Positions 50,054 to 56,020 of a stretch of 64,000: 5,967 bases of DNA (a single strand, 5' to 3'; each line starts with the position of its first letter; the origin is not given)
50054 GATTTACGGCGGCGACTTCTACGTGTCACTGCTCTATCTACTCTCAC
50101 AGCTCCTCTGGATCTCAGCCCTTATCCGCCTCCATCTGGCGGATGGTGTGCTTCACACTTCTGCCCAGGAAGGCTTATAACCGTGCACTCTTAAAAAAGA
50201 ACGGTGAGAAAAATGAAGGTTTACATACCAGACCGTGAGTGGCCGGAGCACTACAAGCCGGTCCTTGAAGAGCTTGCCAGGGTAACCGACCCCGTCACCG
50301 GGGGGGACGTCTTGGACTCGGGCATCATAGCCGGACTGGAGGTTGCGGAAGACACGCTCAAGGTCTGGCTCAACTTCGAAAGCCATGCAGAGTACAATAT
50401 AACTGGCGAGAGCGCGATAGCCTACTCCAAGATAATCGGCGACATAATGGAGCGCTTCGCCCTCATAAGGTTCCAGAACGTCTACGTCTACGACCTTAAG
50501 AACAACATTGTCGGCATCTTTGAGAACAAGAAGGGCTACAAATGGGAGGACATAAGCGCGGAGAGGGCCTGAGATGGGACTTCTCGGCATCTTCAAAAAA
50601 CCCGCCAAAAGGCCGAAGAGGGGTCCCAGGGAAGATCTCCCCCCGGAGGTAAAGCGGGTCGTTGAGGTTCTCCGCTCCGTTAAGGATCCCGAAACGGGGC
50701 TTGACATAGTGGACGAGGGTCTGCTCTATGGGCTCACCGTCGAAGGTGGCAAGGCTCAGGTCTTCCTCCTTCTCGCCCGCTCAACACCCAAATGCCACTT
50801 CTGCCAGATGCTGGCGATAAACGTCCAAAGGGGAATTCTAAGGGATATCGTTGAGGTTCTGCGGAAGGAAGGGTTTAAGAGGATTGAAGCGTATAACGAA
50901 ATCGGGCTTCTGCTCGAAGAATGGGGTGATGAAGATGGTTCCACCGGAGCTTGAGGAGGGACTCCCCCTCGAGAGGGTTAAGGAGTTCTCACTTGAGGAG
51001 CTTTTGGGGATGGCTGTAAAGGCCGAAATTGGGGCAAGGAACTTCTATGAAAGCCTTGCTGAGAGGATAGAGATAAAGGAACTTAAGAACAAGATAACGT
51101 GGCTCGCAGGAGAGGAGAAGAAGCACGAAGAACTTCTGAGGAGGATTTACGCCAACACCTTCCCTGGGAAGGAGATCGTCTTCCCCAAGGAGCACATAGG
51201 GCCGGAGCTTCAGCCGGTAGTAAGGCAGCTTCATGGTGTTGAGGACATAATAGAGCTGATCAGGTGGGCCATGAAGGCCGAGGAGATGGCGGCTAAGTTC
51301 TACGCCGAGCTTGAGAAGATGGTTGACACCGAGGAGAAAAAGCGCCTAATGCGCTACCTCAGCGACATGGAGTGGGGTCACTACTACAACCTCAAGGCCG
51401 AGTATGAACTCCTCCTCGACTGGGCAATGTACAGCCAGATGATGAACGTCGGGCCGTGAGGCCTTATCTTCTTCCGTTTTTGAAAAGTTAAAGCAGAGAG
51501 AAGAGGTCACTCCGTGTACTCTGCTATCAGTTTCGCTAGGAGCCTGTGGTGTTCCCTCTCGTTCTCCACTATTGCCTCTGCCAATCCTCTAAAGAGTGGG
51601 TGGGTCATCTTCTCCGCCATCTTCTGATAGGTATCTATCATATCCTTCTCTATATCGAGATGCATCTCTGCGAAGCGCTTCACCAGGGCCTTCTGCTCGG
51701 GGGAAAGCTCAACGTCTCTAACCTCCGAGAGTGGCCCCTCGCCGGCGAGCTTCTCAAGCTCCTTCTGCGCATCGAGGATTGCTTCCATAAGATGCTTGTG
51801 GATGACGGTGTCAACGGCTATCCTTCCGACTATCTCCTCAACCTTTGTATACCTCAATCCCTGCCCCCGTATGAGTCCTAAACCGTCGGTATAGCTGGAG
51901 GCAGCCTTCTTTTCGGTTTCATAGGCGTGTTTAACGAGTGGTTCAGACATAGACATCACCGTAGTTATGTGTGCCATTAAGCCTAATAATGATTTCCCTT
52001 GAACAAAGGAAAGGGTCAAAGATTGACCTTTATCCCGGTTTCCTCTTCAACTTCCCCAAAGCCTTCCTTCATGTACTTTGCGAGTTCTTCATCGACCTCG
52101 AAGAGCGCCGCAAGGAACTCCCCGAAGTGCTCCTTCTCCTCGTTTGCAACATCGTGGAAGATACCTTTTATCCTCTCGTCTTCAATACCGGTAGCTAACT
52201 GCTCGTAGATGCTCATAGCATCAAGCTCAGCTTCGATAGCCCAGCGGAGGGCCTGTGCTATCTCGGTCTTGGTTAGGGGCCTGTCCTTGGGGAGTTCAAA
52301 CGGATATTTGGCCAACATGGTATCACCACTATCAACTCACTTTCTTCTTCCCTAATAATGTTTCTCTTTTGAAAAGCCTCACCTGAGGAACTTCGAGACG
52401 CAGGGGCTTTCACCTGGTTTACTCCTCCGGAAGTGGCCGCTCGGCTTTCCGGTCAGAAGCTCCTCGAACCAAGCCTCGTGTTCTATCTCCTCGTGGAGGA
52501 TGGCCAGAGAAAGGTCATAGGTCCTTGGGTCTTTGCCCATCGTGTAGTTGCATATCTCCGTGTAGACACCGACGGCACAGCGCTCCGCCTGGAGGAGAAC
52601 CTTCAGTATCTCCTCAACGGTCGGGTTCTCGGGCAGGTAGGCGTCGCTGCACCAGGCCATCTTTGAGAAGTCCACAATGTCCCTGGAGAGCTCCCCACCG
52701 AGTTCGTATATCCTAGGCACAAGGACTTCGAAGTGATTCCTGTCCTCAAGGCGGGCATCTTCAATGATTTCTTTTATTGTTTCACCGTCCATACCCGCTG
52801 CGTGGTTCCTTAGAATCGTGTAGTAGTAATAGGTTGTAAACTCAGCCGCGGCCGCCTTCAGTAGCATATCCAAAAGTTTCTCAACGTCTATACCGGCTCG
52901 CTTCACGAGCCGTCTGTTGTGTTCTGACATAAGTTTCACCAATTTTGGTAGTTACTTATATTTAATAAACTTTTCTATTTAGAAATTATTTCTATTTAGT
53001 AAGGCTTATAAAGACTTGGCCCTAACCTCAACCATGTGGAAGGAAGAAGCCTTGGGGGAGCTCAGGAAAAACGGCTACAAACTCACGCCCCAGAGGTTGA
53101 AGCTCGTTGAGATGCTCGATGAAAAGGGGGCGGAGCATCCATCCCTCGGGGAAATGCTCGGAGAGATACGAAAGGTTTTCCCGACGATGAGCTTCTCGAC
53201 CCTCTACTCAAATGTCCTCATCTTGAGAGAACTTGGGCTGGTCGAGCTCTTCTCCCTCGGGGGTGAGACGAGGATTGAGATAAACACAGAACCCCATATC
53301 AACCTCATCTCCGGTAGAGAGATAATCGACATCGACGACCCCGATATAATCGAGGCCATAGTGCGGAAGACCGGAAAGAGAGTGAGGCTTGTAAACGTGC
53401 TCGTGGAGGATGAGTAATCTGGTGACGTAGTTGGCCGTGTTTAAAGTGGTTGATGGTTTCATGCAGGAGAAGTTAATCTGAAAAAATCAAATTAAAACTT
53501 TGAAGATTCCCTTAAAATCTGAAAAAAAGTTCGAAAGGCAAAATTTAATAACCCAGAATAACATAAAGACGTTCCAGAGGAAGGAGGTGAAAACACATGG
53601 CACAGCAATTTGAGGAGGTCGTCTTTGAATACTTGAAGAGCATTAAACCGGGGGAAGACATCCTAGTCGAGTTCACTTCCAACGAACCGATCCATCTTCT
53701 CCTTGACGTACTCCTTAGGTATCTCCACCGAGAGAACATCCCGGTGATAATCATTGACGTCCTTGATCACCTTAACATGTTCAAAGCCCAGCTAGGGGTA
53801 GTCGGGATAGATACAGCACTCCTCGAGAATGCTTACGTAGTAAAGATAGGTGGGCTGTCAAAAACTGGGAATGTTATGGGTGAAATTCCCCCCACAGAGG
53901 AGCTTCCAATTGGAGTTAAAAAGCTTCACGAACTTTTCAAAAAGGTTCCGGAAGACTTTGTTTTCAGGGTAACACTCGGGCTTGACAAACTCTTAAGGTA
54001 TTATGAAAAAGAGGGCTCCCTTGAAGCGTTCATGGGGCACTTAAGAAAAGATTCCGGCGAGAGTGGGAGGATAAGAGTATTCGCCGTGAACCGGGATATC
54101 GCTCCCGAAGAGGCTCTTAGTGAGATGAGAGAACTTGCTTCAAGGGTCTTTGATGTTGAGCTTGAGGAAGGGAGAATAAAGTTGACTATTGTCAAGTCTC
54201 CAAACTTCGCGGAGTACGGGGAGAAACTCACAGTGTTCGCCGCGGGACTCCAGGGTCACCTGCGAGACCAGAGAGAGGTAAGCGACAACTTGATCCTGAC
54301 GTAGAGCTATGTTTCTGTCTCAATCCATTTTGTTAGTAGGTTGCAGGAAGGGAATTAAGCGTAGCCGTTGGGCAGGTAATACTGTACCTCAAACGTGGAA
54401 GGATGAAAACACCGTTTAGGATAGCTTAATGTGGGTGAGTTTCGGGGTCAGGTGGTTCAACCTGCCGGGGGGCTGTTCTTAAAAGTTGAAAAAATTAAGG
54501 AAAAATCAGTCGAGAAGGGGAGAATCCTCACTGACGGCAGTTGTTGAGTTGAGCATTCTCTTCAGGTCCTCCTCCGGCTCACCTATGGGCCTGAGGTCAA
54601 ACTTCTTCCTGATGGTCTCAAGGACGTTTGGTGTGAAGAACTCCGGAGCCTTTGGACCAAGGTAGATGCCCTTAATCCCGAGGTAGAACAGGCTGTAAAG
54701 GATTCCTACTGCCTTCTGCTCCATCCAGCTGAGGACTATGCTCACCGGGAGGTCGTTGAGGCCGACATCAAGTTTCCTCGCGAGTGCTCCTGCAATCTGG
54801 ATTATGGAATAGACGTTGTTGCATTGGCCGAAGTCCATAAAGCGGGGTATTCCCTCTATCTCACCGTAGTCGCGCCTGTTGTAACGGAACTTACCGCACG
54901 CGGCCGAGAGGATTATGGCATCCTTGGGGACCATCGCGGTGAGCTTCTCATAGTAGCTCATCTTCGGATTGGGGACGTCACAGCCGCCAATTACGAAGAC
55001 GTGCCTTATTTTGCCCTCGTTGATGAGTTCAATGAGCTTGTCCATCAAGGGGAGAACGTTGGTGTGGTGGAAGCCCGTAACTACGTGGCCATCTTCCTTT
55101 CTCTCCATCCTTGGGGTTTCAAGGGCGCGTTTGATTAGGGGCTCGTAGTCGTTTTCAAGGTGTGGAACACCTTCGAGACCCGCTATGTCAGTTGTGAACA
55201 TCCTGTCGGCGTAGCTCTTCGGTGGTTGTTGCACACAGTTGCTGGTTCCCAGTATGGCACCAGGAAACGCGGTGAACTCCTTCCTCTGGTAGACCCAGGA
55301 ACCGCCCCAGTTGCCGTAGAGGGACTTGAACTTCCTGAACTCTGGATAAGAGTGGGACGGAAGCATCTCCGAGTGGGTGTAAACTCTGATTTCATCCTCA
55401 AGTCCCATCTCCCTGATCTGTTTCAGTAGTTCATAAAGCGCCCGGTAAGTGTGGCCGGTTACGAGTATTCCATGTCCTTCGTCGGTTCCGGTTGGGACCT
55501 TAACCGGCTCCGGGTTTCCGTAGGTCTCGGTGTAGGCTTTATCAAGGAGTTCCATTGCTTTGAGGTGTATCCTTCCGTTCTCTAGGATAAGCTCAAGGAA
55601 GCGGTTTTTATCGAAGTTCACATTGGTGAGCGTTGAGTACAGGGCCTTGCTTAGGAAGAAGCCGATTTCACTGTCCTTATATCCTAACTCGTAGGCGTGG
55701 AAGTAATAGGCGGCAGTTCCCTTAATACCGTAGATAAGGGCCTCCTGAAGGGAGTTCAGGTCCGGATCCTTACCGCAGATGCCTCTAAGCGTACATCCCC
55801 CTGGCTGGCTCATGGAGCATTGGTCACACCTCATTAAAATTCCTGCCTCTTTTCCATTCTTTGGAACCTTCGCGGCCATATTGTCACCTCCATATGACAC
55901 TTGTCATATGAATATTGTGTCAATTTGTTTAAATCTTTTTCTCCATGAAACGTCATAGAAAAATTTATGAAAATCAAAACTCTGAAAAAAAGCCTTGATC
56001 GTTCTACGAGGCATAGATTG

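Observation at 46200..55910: Candidate undescribed archaeal NO/nitrosative-stress regulon with a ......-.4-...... operator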

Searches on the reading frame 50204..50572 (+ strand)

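Call 56: search_protein_families(library=pfam, proteins=[window:50204-50572:+])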
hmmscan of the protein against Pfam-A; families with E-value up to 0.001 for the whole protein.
window:50204-50572:+ (122 aa): 1 family
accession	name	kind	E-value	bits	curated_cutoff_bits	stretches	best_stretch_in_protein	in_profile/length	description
PF01883.24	FeS_assembly_P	-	0.00025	21.7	23.5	1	20-56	4-40/73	Iron-sulfur cluster assembly protein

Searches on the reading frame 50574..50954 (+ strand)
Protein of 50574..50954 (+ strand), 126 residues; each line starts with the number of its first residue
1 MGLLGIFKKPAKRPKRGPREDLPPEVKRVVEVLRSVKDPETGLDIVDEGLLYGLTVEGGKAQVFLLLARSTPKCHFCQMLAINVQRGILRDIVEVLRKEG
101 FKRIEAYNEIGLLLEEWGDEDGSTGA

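Call 56: search_protein_families(library=pfam, proteins=[window:50574-50954:+])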
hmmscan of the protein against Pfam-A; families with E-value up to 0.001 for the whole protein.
window:50574-50954:+ (126 aa): 1 family
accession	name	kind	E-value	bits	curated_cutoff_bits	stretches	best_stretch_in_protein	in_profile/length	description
PF01883.24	FeS_assembly_P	-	4.1e-11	43.4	23.5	1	28-84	3-57/73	Iron-sulfur cluster assembly protein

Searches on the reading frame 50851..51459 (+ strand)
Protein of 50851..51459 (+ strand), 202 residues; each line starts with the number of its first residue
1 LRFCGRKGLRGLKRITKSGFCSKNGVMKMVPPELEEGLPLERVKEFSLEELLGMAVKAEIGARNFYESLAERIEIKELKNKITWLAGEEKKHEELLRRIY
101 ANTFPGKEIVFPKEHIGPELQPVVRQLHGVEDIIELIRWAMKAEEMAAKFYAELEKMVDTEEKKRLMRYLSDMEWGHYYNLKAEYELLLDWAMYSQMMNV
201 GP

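Call 56: search_protein_families(library=pfam, proteins=[window:50851-51459:+])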
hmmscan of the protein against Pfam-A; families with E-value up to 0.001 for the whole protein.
window:50851-51459:+ (202 aa): 1 family
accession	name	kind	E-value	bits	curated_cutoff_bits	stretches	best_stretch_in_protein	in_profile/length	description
PF02915.23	Rubrerythrin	-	1.8e-28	100.1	22.8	1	50-185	1-137/137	Rubrerythrin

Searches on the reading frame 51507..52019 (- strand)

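Call 56: search_protein_families(library=pfam, proteins=[window:51507-52019:-])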
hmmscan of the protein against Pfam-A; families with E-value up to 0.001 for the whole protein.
window:51507-52019:- (170 aa): 1 family
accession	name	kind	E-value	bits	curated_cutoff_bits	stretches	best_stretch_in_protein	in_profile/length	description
PF02915.23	Rubrerythrin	-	2.8e-06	28.2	22.8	1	32-164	6-136/137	Rubrerythrin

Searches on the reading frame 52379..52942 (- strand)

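Call 8: search_protein_families(library=pfam, proteins=[window:52379-52942:-])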
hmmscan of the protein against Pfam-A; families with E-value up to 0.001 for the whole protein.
window:52379-52942:- (187 aa): 2 families
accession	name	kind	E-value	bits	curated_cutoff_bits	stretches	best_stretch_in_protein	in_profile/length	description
PF00210.30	Ferritin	-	4.7e-21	75.6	24.5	1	26-164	3-137/142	Ferritin-like domain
PF02915.23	Rubrerythrin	-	0.00076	20.3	22.8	0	25-162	1-136/137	Rubrerythrin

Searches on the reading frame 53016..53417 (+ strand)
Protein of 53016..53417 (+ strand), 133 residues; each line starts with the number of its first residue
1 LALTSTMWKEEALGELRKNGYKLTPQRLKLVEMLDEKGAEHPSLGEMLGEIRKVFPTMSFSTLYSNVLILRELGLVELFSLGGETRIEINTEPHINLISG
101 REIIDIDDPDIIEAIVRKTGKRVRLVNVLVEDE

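Call 8: search_protein_families(library=pfam, proteins=[window:53016-53417:+])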
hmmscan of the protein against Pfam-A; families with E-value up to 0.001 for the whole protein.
window:53016-53417:+ (133 aa): 1 family
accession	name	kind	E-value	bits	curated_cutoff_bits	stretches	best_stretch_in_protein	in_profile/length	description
PF01475.25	FUR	-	7.4e-19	68.5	23.1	1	18-120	1-107/121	Ferric uptake regulator family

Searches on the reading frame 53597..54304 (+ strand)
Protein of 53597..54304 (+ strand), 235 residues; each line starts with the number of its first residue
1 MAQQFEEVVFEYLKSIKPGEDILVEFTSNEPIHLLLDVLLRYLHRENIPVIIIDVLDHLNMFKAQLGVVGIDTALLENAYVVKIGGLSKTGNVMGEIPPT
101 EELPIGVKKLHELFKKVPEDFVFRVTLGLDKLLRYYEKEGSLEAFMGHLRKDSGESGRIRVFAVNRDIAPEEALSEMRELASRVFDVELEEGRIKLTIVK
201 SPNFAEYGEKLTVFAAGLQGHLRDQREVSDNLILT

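Call 8: search_protein_families(library=pfam, proteins=[window:53597-54304:+])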
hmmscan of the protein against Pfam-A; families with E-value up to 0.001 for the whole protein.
window:53597-54304:+ (235 aa): 1 family
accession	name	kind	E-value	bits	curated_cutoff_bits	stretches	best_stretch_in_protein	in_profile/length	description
PF03192.19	DUF257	-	1.5e-34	120.1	25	1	11-211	1-204/205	Pyrococcus protein of unknown function, DUF257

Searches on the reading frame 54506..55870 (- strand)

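Call 8: search_protein_families(library=pfam, proteins=[window:54506-55870:-])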
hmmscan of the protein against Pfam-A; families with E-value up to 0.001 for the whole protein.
window:54506-55870:- (454 aa): 1 family
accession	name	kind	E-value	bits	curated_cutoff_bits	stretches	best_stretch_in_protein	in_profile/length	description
PF03063.25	Prismane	-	3.4e-111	372.8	27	2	92-437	162-513/513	Prismane/CO dehydrogenase family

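Call 9: search_protein_families(library=ncbifam, proteins=[window:54506-55870:-], max_evalue=0.01)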
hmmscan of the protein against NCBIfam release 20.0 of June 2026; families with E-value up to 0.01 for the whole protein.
window:54506-55870:- (454 aa): 3 families
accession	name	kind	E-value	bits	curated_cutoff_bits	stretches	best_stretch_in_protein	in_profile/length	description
TIGR01703.1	hybrid_clust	equivalog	2.6e-190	633.4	360.8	2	36-440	121-522/522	hydroxylamine reductase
NF003658.0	PRK05290.1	equivalog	1e-171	572.3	367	2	37-441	138-545/546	hydroxylamine reductase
TIGR01702.1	CO_DH_cata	equivalog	1.3e-10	40.1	478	1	340-390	503-554/621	anaerobic carbon-monoxide dehydrogenase catalytic subunit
